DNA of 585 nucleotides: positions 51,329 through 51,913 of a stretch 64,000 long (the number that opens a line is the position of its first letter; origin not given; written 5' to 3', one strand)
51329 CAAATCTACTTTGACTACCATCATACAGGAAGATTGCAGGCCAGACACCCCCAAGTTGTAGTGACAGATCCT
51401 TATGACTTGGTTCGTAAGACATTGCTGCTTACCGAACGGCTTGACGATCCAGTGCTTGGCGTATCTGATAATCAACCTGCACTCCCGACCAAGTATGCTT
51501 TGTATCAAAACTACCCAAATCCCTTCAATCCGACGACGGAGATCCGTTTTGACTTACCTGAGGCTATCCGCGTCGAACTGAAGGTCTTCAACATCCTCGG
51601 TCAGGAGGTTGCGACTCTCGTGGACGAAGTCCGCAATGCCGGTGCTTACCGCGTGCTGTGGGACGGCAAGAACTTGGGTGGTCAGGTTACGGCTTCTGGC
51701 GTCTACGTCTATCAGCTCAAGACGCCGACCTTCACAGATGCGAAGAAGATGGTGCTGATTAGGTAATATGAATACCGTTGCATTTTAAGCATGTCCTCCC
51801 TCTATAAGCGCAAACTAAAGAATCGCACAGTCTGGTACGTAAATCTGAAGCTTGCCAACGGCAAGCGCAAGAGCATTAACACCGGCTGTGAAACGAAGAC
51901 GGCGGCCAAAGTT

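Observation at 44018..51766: Prophage-borne type IX secretion cargo locus: an FG-GAP propeller plus a 2031-aa beta-helix giant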

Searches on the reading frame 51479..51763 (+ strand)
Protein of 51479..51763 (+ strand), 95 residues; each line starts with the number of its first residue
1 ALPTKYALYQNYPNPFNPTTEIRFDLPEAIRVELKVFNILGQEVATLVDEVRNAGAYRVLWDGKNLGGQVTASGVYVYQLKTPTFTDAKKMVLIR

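Call 50: find_related_loci(query=A1, collection=viral_contigs, flank=10000)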
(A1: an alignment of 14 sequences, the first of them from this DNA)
Query A1 (95 aa) in viral_contigs; peptide patterns used: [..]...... (x = any residue, [..] = any of these).
100 stretches matched a pattern; 78 encode a relative of the query (tblastn E <= 1e-3); 77 distinct loci.
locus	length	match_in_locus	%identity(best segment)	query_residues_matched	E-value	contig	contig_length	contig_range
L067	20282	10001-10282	49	2-95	9e-29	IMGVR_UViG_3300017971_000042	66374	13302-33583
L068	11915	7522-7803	46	2-95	4e-28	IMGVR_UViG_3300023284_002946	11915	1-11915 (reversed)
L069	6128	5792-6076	46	1-95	5e-28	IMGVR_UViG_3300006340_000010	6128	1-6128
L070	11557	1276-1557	43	2-95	4e-26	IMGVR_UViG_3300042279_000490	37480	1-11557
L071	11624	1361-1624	51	3-95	1e-25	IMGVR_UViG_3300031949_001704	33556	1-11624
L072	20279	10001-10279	45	3-95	2e-25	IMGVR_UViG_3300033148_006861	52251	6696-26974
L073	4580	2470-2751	41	2-95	2e-25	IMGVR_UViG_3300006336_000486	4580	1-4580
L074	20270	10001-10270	49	1-95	2e-25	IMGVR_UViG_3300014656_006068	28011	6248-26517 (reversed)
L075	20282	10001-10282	46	2-95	8e-25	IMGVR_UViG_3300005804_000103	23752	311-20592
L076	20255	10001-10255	49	6-95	8e-25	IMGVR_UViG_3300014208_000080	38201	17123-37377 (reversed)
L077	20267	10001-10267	41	2-95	5e-24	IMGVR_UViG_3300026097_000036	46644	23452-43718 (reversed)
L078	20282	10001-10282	43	2-95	1e-23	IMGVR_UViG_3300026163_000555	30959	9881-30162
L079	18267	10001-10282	43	2-95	1e-23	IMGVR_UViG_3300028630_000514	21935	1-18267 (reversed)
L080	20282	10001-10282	43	2-95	1e-23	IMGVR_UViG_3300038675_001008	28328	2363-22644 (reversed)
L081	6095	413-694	44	2-95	2e-23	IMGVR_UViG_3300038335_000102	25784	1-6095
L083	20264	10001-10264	47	8-95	4e-23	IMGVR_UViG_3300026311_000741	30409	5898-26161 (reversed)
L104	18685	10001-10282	34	2-95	1e-18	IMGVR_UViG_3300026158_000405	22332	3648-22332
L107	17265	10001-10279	37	3-95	3e-18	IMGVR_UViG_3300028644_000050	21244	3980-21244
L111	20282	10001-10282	33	2-95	5e-18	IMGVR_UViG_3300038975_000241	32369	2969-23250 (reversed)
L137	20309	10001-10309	30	3-95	3e-9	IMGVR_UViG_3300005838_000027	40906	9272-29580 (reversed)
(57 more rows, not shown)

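Call 54: search_protein_families(library=phrogs, proteins=[L075:1483-2670:-, L075:14875-16428:-, L075:13994-14875:-, L075:10728-13835:-, L075:4614-5630:+, L137:91-4695:+, L137:5529-6542:+, L137:12339-13334:+, L137:16444-17367:+, L067:16171-17901:-], max_evalue=0.001)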
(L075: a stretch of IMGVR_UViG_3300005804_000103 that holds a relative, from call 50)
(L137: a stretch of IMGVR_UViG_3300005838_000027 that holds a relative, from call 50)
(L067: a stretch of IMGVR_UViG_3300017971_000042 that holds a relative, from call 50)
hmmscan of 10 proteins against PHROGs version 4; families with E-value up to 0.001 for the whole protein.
L075:1483-2670:- (395 aa): 2 families
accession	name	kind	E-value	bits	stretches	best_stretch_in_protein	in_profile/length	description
phrog_12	-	head and packaging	1.5e-19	71.5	1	119-379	151-390/646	portal protein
phrog_68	-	head and packaging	1.4e-11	44.7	1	110-353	94-322/344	portal protein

L075:14875-16428:- (517 aa): 2 families
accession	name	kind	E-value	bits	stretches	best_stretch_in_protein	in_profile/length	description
phrog_38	-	head and packaging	7.2e-59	201.2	1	17-503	249-706/760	terminase large subunit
phrog_5573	-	head and packaging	5.7e-12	46.6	1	277-498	22-232/250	terminase large subunit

L075:13994-14875:- (293 aa): 9 families
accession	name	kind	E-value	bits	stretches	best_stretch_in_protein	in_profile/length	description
phrog_241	-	head and packaging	3.6e-13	50.4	1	182-292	214-274/679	head morphogenesis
phrog_115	-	head and packaging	1.9e-12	48.2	1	132-292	212-318/665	minor head protein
phrog_2841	-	head and packaging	3.2e-10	40.6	1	125-223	194-286/525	minor head protein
phrog_13868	-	unknown function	5.3e-10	39.9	1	134-236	176-277/359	-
phrog_4728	-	head and packaging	7.7e-08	32.5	1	124-290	182-298/591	head morphogenesis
phrog_6577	-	unknown function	3.5e-06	26.6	1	45-223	28-207/1066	-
phrog_9907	-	head and packaging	7.5e-06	26.3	1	127-291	101-258/421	minor head protein and DNA pilot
phrog_30193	-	unknown function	1.1e-05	25.5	1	145-287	142-275/360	-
phrog_595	-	head and packaging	0.00011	22.6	1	124-289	183-295/513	head maturation protease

L075:10728-13835:- (1035 aa): 2 families
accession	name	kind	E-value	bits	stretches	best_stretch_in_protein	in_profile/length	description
phrog_4840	-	unknown function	3.9e-10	40.4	1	835-930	52-149/279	-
phrog_2713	-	unknown function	4.6e-06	26.9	1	274-390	149-240/520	-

L075:4614-5630:+ (338 aa): 0 families

L137:91-4695:+ (1534 aa): 0 families

L137:5529-6542:+ (337 aa): 0 families

L137:12339-13334:+ (331 aa): 0 families

L137:16444-17367:+ (307 aa): 4 families
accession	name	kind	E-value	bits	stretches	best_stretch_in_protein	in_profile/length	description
phrog_47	-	DNA, RNA and nucleotide metabolism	1.9e-33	117.1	1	12-297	34-340/947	DNA primase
phrog_6444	-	DNA, RNA and nucleotide metabolism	1.5e-09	38.2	1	13-141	22-161/577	DNA primase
phrog_239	-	DNA, RNA and nucleotide metabolism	1e-06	29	1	36-210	54-208/801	DNA primase/helicase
phrog_849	-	DNA, RNA and nucleotide metabolism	0.00069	19.7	0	119-219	149-262/435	DNA primase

L067:16171-17901:- (576 aa): 9 families
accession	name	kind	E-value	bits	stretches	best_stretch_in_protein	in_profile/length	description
phrog_3264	-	DNA, RNA and nucleotide metabolism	6.2e-33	115.8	1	5-155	42-186/337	ParB-like partition protein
phrog_4715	-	DNA, RNA and nucleotide metabolism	6.3e-28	98.5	1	4-175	139-325/630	ParB-like partition protein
phrog_18726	-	unknown function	2.6e-19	70.3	1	85-313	105-307/572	-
phrog_6218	-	DNA, RNA and nucleotide metabolism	1e-16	62.1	1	36-176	26-163/506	ParB-like partition protein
phrog_7783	-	unknown function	3.1e-13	50.3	1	28-163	11-153/634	-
phrog_1033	-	DNA, RNA and nucleotide metabolism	2.4e-09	38.4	1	34-147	55-169/334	ParB-like partition protein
phrog_3951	-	unknown function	2.5e-08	34.8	1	6-153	12-162/301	-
phrog_12047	-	DNA, RNA and nucleotide metabolism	1.4e-05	25.8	1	30-135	14-113/301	ParB-like partition nuclease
phrog_4272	-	unknown function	8.6e-05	22.1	1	96-160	495-556/764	-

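Call 60: search_protein_families(library=pfam, proteins=[L104:2637-4232:+, L104:5882-10285:+, L075:5654-10285:+, L083:4426-5439:+, L107:10340-12481:+, L078:6140-10285:+, L111:4196-5818:+], max_evalue=0.001)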
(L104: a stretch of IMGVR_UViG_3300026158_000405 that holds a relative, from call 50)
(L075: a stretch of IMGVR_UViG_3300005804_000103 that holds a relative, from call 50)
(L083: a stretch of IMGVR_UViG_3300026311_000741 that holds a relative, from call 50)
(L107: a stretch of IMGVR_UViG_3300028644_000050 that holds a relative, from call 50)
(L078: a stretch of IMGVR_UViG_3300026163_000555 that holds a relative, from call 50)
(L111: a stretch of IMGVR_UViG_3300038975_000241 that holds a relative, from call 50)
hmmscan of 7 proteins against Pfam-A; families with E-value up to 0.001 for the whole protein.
L104:2637-4232:+ (531 aa): 3 families
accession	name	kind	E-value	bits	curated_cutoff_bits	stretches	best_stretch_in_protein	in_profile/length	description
PF01839.29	FG-GAP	-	2e-29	101.4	22.1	3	383-421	2-36/37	FG-GAP repeat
PF13517.12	FG-GAP_3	-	1.1e-19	71.2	26.9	2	339-401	1-61/61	FG-GAP-like repeat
PF18962.6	Por_Secre_tail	-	2.3e-11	44.3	27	1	449-529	3-75/75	Secretion system C-terminal sorting domain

L104:5882-10285:+ (1467 aa): 2 families
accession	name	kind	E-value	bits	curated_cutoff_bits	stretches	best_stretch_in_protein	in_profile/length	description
PF18962.6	Por_Secre_tail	-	2.1e-06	28.4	27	1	1384-1464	2-74/75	Secretion system C-terminal sorting domain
PF13860.13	FlgD_ig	-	2.6e-05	24.5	27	1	1404-1455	25-76/79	FlgD Ig-like domain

L075:5654-10285:+ (1543 aa): 4 families
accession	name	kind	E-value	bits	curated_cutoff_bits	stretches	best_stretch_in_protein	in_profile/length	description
PF00082.27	Peptidase_S8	-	1.4e-43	149.7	21.8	1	145-429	1-277/288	Subtilase family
PF13860.13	FlgD_ig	-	1.5e-07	31.7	27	1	1469-1531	13-76/79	FlgD Ig-like domain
PF18962.6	Por_Secre_tail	-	2.2e-05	25.1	27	1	1460-1539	2-73/75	Secretion system C-terminal sorting domain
PF13229.12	Beta_helix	-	0.0005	20.2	25.9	1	1059-1165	68-146/158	Right handed beta helix region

L083:4426-5439:+ (337 aa): 2 families
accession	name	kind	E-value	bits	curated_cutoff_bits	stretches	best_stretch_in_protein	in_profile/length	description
PF13860.13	FlgD_ig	-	8.9e-11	42.1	27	1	273-323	24-74/79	FlgD Ig-like domain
PF18962.6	Por_Secre_tail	-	5.8e-06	27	27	1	255-333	3-73/75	Secretion system C-terminal sorting domain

L107:10340-12481:+ (713 aa): 3 families
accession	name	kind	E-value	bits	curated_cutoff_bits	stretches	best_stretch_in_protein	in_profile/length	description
PF18962.6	Por_Secre_tail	-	1.3e-07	32.3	27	1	630-710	2-74/75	Secretion system C-terminal sorting domain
PF13860.13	FlgD_ig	-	2.2e-06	28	27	1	647-699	22-74/79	FlgD Ig-like domain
PF13620.12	CarboxypepD_reg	-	0.00029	21.5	32.3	1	533-606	2-80/82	Carboxypeptidase regulatory-like domain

L078:6140-10285:+ (1381 aa): 6 families
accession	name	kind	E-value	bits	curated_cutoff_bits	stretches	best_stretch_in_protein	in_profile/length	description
PF01364.23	Peptidase_C25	-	8.9e-29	101.3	23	1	224-647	2-373/374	Peptidase family C25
PF13860.13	FlgD_ig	-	4.6e-10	39.8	27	1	1307-1370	11-77/79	FlgD Ig-like domain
PF13229.12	Beta_helix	-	1.8e-09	37.9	25.9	1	878-993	35-153/158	Right handed beta helix region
PF18962.6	Por_Secre_tail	-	2.9e-08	34.3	27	1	1298-1378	2-74/75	Secretion system C-terminal sorting domain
PF08126.16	Propeptide_C25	-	8.2e-05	22.2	22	1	51-173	55-177/205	Propeptide_C25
PF13585.12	CHU_C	-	0.00011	22.7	27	1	1318-1376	29-81/86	CHU_C Type IX secretion signal domain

L111:4196-5818:+ (540 aa): 3 families
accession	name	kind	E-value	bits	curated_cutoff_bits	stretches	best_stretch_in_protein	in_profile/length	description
PF01839.29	FG-GAP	-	3.5e-30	103.8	22.1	2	42-84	1-37/37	FG-GAP repeat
PF13517.12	FG-GAP_3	-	2.5e-20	73.3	26.9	4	50-131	1-61/61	FG-GAP-like repeat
PF18962.6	Por_Secre_tail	-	7.1e-07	29.9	27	1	458-536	2-73/75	Secretion system C-terminal sorting domain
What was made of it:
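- Closest known: Type-A T9SS cargo of Bacteroidota. Same: Related giants in Mu-like phages even carry Peptidase_C25 with its propeptide (call 60).
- Heads in the Mu-like phages are Peptidase_S8 or Peptidase_C25 (call 60).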

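Call 78: find_homologous_proteins(query=window:51479-51763:+, max_evalue=1e-10)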
Query seq(95 aa) (95 aa): 1520 proteins with E <= 1e-10 among 1610 candidates; the best 120 are listed.
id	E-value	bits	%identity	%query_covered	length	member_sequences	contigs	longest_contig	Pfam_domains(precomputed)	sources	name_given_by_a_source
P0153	1.7e-46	174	84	100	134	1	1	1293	PF18962.8,PF13860.13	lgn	-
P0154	4.4e-46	172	82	99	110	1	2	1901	PF18962.8,PF13860.13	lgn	-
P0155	5.1e-40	153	77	99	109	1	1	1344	PF18962.8,PF13860.13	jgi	jgi:hypothetical protein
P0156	1.6e-38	148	69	99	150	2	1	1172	PF18962.8,PF13860.13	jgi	jgi:hypothetical protein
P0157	1.8e-38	148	74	99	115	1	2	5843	PF18962.8,PF13860.13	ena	-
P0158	6.9e-38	146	70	99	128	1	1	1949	PF18962.8,PF13860.13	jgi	jgi:hypothetical protein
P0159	1.9e-37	145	73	99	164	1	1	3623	PF18962.8,PF13860.13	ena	-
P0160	2.5e-36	141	66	99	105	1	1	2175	PF18962.8,PF13860.13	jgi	jgi:flagellar hook assembly protein FlgD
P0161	4.6e-36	140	67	100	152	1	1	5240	PF18962.8,PF13860.13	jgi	jgi:hypothetical protein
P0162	4.0e-35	137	71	97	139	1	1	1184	PF18962.8,PF13860.13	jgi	jgi:hypothetical protein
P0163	2.2e-34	135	63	100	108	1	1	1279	PF18962.8,PF13860.13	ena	-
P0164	2.3e-34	135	71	100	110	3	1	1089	PF18962.8,PF13860.13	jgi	jgi:hypothetical protein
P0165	5.1e-34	134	62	100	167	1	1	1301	PF18962.8,PF13860.13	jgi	jgi:hypothetical protein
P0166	3.5e-32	128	64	97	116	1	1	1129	PF13585.13,PF18962.8,PF13860.13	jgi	jgi:hypothetical protein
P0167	1.7e-30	123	66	100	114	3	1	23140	PF18962.8,PF13860.13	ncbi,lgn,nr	ncbi:T9SS type A sorting domain-containing protein [bacterium]|nr:T9SS type A sorting domain-contain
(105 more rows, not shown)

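Call 102: search_protein_families(library=phrogs, proteins=[L072:3925-4995:+, L072:11333-13993:-, L072:13974-15830:-, L072:16264-19140:-, L072:6216-9308:-, L072:1056-1784:+, L104:16113-18131:-, L104:15387-16103:-], max_evalue=0.001)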
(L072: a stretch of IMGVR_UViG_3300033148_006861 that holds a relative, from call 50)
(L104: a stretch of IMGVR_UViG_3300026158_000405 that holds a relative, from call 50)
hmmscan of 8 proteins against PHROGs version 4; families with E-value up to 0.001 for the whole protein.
L072:3925-4995:+ (356 aa): 4 families
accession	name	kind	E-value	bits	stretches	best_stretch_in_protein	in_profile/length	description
phrog_1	-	integration and excision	7.7e-45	155.2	1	9-352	116-445/611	integrase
phrog_216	-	integration and excision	7.3e-30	105.1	1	137-356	12-238/301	integrase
phrog_7685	-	integration and excision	1.5e-07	32.2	1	252-344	131-225/240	integrase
phrog_7269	-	integration and excision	4.6e-06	27.5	1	300-352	27-79/89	integrase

L072:11333-13993:- (886 aa): 1 family
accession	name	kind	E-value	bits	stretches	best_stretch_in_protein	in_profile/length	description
phrog_22523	-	unknown function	1.1e-23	84.8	3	423-511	209-292/309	-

L072:13974-15830:- (618 aa): 7 families
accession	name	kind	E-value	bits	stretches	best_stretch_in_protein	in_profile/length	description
phrog_1067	-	head and packaging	1.5e-16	61.1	2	37-231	36-220/991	minor head protein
phrog_3475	-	tail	1.9e-14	53.8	2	31-213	413-583/841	minor tail protein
phrog_22322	-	tail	6.3e-13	49.1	1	539-616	266-341/562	tail protein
phrog_3558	-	tail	2.7e-07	30.4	1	537-608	297-365/1047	tail protein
phrog_19846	-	unknown function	8.8e-07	27.9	1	524-609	375-459/1272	-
phrog_7142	-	tail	9.6e-06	25.4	1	29-135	23-124/622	tail protein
phrog_4311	-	head and packaging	0.00086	18.9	0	536-601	257-321/651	minor head protein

L072:16264-19140:- (958 aa): 18 families
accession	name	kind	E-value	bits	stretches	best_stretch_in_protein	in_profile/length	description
phrog_991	-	tail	1.3e-38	133.4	1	20-414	256-635/1966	tail length tape measure protein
phrog_1533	-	tail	4e-36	125.1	1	23-352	207-553/1688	tail length tape measure protein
phrog_23013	-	tail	2e-35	122.8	1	45-365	122-438/1379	tail length tape measure protein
phrog_28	-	tail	7.3e-30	105.3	1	11-365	220-591/1228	tail length tape measure protein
phrog_4704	-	tail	1.1e-25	91.4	1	45-350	203-510/625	tail length tape measure protein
phrog_36688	-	tail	9.5e-24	84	1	22-265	36-275/1600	tail length tape measure protein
phrog_1272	-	tail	8.9e-23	81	1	44-357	246-564/1606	tail length tape measure protein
phrog_28775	-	tail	6.4e-20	71.7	1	53-328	50-325/1303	tail length tape measure protein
phrog_167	-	tail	3.2e-19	69.2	1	28-411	258-640/1555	tail length tape measure protein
phrog_14441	-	tail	1.1e-18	68.9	1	42-224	59-240/241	tail length tape measure protein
phrog_9696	-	tail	8e-15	54.7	1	15-326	35-345/1415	tail length tape measure protein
phrog_37649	-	tail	7.3e-10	37.7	1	64-325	460-717/2006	tail length tape measure protein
phrog_5493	-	tail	2.8e-09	36.9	1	23-269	33-277/1102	tail length tape measure protein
phrog_2723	-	tail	1.9e-07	30.4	1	75-248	189-369/1578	tail length tape measure protein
phrog_5448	-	tail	4.2e-07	28.2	1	142-329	378-561/3103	tail length tape measure protein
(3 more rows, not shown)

L072:6216-9308:- (1030 aa): 0 families

L072:1056-1784:+ (242 aa): 4 families
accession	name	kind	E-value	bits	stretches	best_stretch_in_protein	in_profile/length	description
phrog_4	-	transcription regulation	6.1e-15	56.1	1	5-240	130-337/400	transcriptional repressor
phrog_811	-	DNA, RNA and nucleotide metabolism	0.00027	21.5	1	153-220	44-111/140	UmuD-like protein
phrog_1373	-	transcription regulation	0.00056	20.9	1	8-66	64-121/166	transcriptional regulator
phrog_2328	-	transcription regulation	0.00061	20.6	1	6-64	14-71/128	transcriptional repressor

L104:16113-18131:- (672 aa): 7 families
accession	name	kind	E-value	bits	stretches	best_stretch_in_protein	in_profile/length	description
phrog_310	-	integration and excision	9e-83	280.3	1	150-632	154-619/696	transposase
phrog_15639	-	unknown function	8e-11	42.7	1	474-607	132-261/301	-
phrog_956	-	integration and excision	4.6e-07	30.2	1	299-576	61-320/436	transposase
phrog_1157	-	integration and excision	2.2e-06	28.2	1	294-406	143-253/422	transposase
phrog_18348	-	unknown function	1.6e-05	25.8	1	478-589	58-158/219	-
phrog_157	-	integration and excision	1.8e-05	24.9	0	287-367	337-416/580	transposase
phrog_8463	-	integration and excision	9.2e-05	22.5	1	274-406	140-261/380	transposase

L104:15387-16103:- (238 aa): 4 families
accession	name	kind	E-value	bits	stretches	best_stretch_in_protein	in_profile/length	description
phrog_296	-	integration and excision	7.9e-26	91.9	1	14-217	306-498/626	DNA transposition protein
phrog_168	-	DNA, RNA and nucleotide metabolism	2.1e-09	38.5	1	33-223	45-217/314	clamp loader of DNA polymerase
phrog_11838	-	DNA, RNA and nucleotide metabolism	4.1e-08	33.8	1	35-224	44-212/420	clamp loader of DNA polymerase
phrog_5846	-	DNA, RNA and nucleotide metabolism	3.7e-07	30.7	1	35-218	42-203/380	clamp loader of DNA polymerase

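Call 106: search_dna_similar(query=window:51479-51763:+, collection=phages, mode=protein, max_evalue=0.001, max_rows=40)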
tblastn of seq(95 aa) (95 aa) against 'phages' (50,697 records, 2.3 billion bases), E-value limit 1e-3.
No match.
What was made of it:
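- Tried and rejected: This is a short single query, so sensitivity is low (call 106).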
